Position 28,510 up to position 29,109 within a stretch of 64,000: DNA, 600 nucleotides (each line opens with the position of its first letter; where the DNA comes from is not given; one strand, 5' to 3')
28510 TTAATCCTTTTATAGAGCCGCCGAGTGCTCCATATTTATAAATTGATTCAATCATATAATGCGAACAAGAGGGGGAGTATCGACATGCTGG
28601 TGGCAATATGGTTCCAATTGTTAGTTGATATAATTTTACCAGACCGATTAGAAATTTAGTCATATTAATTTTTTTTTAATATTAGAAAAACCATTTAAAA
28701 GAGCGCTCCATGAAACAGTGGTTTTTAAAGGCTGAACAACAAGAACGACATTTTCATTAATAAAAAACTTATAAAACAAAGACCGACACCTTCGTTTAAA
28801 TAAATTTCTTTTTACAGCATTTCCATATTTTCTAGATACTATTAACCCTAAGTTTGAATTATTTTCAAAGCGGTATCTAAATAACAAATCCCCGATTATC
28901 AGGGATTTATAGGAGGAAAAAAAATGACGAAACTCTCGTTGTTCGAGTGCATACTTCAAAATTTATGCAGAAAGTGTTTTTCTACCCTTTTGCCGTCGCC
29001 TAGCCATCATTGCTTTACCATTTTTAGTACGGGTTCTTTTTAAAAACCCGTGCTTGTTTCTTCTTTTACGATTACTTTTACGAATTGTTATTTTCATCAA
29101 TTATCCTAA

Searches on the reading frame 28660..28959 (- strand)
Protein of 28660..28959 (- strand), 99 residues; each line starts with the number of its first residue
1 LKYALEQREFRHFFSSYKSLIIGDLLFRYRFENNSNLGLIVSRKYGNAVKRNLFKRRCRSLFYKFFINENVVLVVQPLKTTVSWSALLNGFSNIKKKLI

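Call 10: search_protein_families(library=pfam, proteins=[window:28660-28959:-])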
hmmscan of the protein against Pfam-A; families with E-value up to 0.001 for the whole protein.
window:28660-28959:- (99 aa): 1 family
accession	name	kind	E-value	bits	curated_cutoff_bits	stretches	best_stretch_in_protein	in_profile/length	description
PF00825.24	Ribonuclease_P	-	4.5e-12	46.4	22.3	1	7-96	10-106/109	Ribonuclease P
